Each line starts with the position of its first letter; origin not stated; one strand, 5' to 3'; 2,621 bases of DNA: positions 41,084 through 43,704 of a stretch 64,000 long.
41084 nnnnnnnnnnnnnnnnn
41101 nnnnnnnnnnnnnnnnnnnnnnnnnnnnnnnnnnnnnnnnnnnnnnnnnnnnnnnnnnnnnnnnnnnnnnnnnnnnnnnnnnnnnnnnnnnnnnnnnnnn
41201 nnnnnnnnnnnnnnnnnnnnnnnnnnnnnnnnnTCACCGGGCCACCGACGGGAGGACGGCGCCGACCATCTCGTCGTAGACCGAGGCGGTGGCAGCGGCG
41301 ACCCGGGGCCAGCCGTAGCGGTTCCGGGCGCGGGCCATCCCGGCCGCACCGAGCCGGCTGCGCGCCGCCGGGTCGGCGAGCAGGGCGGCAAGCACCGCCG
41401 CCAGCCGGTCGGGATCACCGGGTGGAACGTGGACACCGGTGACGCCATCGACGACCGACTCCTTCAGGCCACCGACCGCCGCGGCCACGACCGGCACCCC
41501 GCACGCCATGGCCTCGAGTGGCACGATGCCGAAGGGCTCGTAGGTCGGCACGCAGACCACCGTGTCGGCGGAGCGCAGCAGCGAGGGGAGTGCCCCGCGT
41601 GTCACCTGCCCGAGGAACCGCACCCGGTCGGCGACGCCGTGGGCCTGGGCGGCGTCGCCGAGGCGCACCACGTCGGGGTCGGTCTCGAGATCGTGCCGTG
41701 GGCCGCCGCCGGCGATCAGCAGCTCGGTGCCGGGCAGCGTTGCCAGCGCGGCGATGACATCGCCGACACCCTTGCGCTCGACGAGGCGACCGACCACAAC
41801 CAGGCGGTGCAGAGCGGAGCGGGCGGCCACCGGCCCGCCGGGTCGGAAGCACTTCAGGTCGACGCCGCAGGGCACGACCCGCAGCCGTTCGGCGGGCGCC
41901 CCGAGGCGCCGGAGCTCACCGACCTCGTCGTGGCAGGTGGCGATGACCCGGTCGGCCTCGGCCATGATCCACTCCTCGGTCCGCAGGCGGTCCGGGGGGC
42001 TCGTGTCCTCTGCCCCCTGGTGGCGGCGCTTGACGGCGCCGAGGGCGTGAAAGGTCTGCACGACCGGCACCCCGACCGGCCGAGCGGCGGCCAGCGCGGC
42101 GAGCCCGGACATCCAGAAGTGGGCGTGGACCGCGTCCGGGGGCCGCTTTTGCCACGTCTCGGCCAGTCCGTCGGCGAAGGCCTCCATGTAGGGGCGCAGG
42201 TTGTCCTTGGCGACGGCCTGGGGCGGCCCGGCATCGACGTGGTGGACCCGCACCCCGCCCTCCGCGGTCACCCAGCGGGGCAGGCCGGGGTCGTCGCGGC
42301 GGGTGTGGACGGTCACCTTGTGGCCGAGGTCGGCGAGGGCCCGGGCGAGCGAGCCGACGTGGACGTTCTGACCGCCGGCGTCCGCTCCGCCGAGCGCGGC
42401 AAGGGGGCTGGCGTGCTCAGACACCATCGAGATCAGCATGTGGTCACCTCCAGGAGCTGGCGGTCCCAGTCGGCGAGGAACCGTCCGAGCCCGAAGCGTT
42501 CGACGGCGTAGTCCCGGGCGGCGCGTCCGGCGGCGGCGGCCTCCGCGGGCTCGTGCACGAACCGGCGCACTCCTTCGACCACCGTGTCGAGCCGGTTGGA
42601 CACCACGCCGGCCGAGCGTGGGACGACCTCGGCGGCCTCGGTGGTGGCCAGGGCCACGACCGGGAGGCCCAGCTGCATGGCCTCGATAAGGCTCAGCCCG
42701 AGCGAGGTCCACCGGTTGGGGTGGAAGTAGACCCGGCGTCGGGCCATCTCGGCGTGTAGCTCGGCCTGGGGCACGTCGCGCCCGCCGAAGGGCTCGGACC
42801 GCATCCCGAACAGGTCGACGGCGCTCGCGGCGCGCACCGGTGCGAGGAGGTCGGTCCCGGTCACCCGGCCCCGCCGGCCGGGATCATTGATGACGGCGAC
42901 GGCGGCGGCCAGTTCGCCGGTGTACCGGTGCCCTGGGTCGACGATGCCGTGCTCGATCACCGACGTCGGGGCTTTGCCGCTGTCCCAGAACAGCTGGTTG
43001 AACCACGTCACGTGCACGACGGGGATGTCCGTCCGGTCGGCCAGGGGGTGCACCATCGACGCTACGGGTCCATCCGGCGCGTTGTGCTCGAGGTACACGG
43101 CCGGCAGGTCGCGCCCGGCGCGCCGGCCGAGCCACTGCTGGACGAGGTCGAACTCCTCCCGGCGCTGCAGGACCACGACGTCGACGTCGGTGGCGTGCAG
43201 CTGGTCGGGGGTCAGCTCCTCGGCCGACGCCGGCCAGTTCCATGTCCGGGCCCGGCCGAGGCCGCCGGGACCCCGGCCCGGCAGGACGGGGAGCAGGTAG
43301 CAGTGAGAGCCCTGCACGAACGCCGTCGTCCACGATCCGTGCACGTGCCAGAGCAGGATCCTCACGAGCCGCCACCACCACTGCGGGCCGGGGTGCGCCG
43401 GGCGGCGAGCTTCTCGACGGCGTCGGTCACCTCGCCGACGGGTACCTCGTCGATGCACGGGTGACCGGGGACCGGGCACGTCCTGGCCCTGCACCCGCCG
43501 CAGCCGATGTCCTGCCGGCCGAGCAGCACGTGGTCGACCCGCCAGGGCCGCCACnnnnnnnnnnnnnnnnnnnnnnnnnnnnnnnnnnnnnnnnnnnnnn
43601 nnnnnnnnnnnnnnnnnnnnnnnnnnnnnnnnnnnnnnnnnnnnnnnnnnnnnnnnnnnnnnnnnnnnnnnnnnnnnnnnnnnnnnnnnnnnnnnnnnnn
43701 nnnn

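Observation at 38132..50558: Complete ADP-heptose pathway embedded in a 12-kb glycosyltransferase island with carbamoyl- and pyruvyl-transferases in a high-GC Gram-positive-type genome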

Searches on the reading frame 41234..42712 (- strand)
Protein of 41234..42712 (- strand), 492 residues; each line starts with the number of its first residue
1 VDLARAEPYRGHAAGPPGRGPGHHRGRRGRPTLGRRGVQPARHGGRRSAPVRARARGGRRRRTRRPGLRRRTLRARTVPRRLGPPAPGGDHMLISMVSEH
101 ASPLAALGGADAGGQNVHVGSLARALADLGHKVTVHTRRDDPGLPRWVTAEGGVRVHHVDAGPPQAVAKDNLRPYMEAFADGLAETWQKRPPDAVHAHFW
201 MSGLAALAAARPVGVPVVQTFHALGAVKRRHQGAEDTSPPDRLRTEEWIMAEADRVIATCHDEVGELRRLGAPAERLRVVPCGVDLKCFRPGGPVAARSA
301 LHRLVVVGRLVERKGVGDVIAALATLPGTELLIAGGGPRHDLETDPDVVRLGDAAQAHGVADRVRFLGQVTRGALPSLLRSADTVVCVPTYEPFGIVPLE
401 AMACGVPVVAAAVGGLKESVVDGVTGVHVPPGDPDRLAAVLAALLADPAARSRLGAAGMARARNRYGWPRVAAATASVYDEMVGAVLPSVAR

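Call 4: search_protein_families(library=pfam, proteins=[window:41234-42712:-], max_evalue=0.01)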
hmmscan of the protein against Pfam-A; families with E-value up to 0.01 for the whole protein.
window:41234-42712:- (492 aa): 8 families
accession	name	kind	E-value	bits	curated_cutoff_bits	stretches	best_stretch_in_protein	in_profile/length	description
PF00534.26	Glycos_transf_1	-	8.9e-38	129.9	26.4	1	304-458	18-169/172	Glycosyl transferases group 1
PF13579.12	Glyco_trans_4_4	-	2.4e-36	125.9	29.7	1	113-283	1-158/158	Glycosyl transferase 4-like domain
PF13439.12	Glyco_transf_4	-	1.3e-34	120.1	28.5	1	113-286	2-168/170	Glycosyltransferase Family 4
PF13692.12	Glyco_trans_1_4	-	1.4e-30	106.9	27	1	303-447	3-142/142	Glycosyl transferases group 1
PF20706.3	GT4-conflict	-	5e-12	45.9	26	1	111-473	10-383/385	Family 4 Glycosyltransferase in conflict systems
PF13524.12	Glyco_trans_1_2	-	2.8e-10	40.8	25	1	320-473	6-140/144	Glycosyl transferase-like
PF08323.17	Glyco_transf_5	-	1.7e-07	31.6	22.7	1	101-231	9-175/239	Starch synthase catalytic domain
PF13477.12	Glyco_trans_4_2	-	5.3e-06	27.1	23.4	1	115-232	9-117/139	Glycosyl transferase 4-like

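Call 34: search_protein_families(library=ncbifam, proteins=[window:41234-42712:-], max_evalue=0.00001)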
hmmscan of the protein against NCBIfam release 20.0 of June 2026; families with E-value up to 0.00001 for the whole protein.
window:41234-42712:- (492 aa): 33 families (the best 25 are shown)
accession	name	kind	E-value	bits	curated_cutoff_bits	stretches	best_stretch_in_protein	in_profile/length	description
TIGR03449.1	mycothiol_MshA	equivalog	9.1e-74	248.8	462.5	1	94-482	2-403/406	D-inositol-3-phosphate glycosyltransferase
TIGR02149.1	glgA_Coryne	subfamily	1.9e-45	155.7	302.4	1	113-483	16-391/391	glycogen synthase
NF041876.1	EPS_EpsE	equivalog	2.7e-32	112.5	400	1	272-472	183-386/389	exopolysaccharide biosynthesis GT4 family glycosyltransferase EpsE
TIGR04047.1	MSMEG_0565_glyc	hypoth_equivalog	1.9e-31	109.5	259.85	1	114-480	13-372/373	MSMEG_0565 family glycosyltransferase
TIGR04063.1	stp3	hypoth_equivalog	3e-30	105.4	442.05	1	173-483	74-396/397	TIGR04063 family PEP-CTERM/XrtA system glycosyltransferase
TIGR02472.1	sucr_P_syn_N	equivalog_domain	2.9e-26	92.3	576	2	110-304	23-238/439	sucrose-phosphate synthase, putative, glycosyltransferase domain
TIGR03999.1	thiol_BshA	equivalog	1e-25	90.5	273.7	1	112-482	11-373/375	N-acetyl-alpha-D-glucosaminyl L-malate synthase BshA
NF053787.1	GlcN_PG_synth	equivalog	3.2e-24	85.5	480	1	200-483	92-360/361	N-acetylglucosaminyl phosphatidylglycerol synthase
TIGR03088.1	stp2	hypoth_equivalog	9.7e-24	84.1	409.05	1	270-482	155-373/374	TIGR03088 family PEP-CTERM/XrtA system glycosyltransferase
NF041010.1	glycosy_Agl16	equivalog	4.2e-21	75.2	575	1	248-482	129-351/352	glycosylation protein Agl16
NF038229.1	Glyco4_Geo_Pelo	equivalog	2e-18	66.6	400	1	182-483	46-337/338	GPMC system family 4 glycosyltransferase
TIGR02095.1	glgA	subfamily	2.1e-15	56.3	328.45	1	304-481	297-476/477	glycogen/starch synthase, ADP-glucose type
NF047684.1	TeichurnBiosyTuaC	equivalog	1.1e-13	50.9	550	1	191-481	108-388/391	teichuronic acid biosynthesis protein TuaC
NF038295.1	EPS_HpsP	equivalog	2.8e-13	49.6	550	1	257-482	159-387/388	hormogonium polysaccharide biosynthesis glycosyltransferase HpsP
NF038011.1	PelF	equivalog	5e-13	48.9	100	1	252-474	257-484/489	GT4 family glycosyltransferase PelF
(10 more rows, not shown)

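Call 43: search_solved_structures(query=window:41234-42439:-, max_evalue=1e-10)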
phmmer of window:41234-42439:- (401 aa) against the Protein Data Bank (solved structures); distinct sequences matched with E-value up to 1e-10: 19.
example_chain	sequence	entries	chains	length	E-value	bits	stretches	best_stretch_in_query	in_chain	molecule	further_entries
6kih_A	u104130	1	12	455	1.8e-64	221.5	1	3-396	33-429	Tll1590 protein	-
3c4q_A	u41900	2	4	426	2.4e-51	178.3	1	1-392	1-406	Predicted glycosyltransferases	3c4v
3c48_A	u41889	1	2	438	2.6e-51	178.1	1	1-392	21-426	Predicted glycosyltransferases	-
6tvp_A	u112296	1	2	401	3.8e-27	98.6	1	102-390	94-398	Alpha-maltose-1-phosphate synthase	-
6ldq_D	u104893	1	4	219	1.8e-23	86.5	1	3-196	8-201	Tll1590 protein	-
7qsg_A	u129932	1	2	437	3.9e-23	85.4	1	181-395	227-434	D-inositol 3-phosphate glycosyltransferase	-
2r60_A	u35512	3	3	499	1.5e-20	76.8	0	286-390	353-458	Glycosyl transferase, group 1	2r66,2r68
4n9w_A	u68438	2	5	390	1.5e-18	70.3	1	22-395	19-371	GDP-mannose-dependent alpha-(1-2)-phosphatidylinositol mannosyltransferase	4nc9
2gej_A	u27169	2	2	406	1.6e-18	70.2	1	22-395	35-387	PHOSPHATIDYLINOSITOL MANNOSYLTRANSFERASE (PimA)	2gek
5d00_A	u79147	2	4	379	1.1e-17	67.4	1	21-391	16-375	N-acetyl-alpha-D-glucosaminyl L-malate synthase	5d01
2jjm_A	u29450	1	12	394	8.9e-17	64.4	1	21-387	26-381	GLYCOSYL TRANSFERASE, GROUP 1 FAMILY PROTEIN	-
3okc_A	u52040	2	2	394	9.9e-17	64.3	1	188-380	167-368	GDP-mannose-dependent alpha-(1-6)-phosphatidylinositol monomannoside mannosyltransferase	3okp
3oka_A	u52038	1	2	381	1e-16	64.2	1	188-380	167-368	GDP-mannose-dependent alpha-(1-6)-phosphatidylinositol monomannoside mannosyltransferase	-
3mbo_A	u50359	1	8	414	1.1e-16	64.1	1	21-387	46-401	Glycosyltransferase, group 1 family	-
4xso_B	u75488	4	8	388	7.5e-15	58.1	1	175-376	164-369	Alr3699 protein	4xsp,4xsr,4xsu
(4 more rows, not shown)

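Call 67: search_solved_structures(query=window:41234-42439:-, max_evalue=1e-40, show_alignments=3)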
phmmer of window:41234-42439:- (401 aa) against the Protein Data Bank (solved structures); distinct sequences matched with E-value up to 1e-40: 3.
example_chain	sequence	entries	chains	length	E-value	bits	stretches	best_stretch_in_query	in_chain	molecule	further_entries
6kih_A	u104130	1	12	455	1.8e-64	221.5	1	3-396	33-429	Tll1590 protein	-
3c4q_A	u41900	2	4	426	2.4e-51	178.3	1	1-392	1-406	Predicted glycosyltransferases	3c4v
3c48_A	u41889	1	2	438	2.6e-51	178.1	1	1-392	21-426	Predicted glycosyltransferases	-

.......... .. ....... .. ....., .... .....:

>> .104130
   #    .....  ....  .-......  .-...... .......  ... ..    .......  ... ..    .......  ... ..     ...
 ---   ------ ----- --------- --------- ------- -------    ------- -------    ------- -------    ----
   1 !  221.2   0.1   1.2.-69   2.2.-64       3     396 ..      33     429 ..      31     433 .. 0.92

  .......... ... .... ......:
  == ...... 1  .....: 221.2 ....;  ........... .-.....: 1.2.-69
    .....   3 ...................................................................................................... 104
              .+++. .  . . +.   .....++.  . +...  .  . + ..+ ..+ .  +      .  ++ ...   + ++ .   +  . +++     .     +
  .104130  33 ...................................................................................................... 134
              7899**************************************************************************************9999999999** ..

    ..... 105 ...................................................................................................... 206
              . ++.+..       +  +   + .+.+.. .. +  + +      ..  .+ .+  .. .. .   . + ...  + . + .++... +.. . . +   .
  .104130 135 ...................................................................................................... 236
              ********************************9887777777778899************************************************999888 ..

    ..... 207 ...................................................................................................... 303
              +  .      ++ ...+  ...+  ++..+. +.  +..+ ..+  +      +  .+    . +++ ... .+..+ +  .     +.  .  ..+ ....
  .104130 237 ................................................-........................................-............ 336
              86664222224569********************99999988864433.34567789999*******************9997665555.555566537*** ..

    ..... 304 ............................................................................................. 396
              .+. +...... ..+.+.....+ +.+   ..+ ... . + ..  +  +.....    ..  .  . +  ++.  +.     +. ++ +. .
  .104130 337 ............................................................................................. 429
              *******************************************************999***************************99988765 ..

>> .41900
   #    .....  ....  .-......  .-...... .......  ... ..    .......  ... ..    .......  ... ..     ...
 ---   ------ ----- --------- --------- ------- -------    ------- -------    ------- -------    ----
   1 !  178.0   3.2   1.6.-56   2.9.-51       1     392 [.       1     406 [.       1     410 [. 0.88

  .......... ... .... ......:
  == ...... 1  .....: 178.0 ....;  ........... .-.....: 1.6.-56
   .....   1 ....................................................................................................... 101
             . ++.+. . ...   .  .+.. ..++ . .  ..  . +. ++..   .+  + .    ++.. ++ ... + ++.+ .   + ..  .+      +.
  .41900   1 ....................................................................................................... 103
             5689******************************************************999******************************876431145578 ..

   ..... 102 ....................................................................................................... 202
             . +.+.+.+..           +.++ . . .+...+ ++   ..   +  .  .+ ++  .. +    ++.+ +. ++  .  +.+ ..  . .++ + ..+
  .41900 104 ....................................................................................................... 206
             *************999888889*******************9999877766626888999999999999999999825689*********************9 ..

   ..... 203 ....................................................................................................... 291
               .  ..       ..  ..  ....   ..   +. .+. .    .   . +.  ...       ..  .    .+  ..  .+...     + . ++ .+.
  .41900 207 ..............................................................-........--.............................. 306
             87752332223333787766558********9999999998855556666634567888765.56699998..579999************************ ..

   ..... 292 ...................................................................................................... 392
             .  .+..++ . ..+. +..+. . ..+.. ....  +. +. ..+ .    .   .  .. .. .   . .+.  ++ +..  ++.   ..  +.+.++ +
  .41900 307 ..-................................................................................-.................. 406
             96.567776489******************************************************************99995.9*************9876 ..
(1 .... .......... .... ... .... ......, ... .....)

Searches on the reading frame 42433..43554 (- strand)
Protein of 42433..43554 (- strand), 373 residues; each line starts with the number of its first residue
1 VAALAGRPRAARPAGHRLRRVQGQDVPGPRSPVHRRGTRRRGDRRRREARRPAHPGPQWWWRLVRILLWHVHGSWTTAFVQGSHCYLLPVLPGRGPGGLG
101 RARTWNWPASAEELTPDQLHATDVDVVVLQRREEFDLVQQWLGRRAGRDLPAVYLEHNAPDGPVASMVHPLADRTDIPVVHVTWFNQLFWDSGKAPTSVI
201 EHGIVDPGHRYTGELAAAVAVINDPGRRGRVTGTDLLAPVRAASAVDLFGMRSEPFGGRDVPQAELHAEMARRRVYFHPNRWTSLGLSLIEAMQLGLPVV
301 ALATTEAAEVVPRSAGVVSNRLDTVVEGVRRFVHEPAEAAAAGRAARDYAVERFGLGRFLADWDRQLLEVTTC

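Call 4: search_protein_families(library=pfam, proteins=[window:42433-43554:-], max_evalue=0.01)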
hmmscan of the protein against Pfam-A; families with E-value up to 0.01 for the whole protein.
window:42433-43554:- (373 aa): 3 families
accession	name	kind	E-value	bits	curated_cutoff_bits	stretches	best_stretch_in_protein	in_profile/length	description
PF00534.26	Glycos_transf_1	-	3e-09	37.1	26.4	1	261-347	81-170/172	Glycosyl transferases group 1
PF13692.12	Glyco_trans_1_4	-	1.7e-07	32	27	1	264-318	68-123/142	Glycosyl transferases group 1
PF13524.12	Glyco_trans_1_2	-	9.1e-06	26.1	25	1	257-349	31-128/144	Glycosyl transferase-like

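Call 34: search_protein_families(library=ncbifam, proteins=[window:42433-43554:-], max_evalue=0.00001)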
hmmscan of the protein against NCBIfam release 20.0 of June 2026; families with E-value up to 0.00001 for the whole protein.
window:42433-43554:- (373 aa): 1 family
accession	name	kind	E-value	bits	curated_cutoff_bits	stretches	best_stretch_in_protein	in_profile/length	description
NF053787.1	GlcN_PG_synth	equivalog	1.1e-07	31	480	1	261-356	250-345/361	N-acetylglucosaminyl phosphatidylglycerol synthase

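Call 45: search_solved_structures(query=window:42433-43365:-, max_evalue=0.01)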
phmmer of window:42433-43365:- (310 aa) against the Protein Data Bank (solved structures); distinct sequences matched with E-value up to 0.01: 2.
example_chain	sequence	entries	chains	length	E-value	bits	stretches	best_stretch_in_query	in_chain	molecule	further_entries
8x3q_C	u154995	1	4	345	0.0038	19.5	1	215-301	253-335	Glycosyl transferase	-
7fg9_A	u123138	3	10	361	0.0041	19.4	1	215-301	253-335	Glycosyl transferase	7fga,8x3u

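Call 94: search_solved_structures(query=A3, max_evalue=0.1)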
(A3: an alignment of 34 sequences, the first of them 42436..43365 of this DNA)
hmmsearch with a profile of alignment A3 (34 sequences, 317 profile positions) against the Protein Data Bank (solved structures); distinct sequences matched with E-value up to 0.1: 26.
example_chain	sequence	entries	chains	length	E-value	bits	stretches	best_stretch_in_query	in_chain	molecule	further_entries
6kih_A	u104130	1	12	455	7.2e-10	41.7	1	199-301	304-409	Tll1590 protein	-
7qd7_AAA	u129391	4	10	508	1.7e-08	37.2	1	179-313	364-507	TarM(Se)_G117R | TarM(Se)_G117R-4RboP | TarM(Se)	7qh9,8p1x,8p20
7qnt_AAA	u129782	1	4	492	1.7e-08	37.2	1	179-313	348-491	TarM(Se)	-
6tvp_A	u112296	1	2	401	1.1e-07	34.6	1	194-308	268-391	Alpha-maltose-1-phosphate synthase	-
3oka_A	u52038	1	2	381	2e-07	33.7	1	194-305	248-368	GDP-mannose-dependent alpha-(1-6)-phosphatidylinositol monomannoside mannosyltransferase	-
3okc_A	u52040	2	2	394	2.1e-07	33.6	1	194-305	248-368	GDP-mannose-dependent alpha-(1-6)-phosphatidylinositol monomannoside mannosyltransferase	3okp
7qsg_A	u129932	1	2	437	6.6e-07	32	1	199-305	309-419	D-inositol 3-phosphate glycosyltransferase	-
4x7m_A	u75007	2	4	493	8.4e-07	31.6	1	216-314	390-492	TarM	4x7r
4x6l_A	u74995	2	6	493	8.4e-07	31.6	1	216-314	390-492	TarM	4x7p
4wac_A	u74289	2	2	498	8.6e-07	31.6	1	216-314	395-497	Glycosyl transferase, group 1 family protein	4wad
2jjm_A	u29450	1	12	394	8.8e-07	31.6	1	208-316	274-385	GLYCOSYL TRANSFERASE, GROUP 1 FAMILY PROTEIN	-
3mbo_A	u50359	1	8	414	9.9e-07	31.4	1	208-316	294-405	Glycosyltransferase, group 1 family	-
8x3q_C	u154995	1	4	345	3.3e-06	29.7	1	214-316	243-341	Glycosyl transferase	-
7fg9_A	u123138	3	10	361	3.6e-06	29.5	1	215-316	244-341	Glycosyl transferase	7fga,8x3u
2f9f_A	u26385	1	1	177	0.00011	24.6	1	198-286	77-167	first mannosyl transferase (wbaZ-1)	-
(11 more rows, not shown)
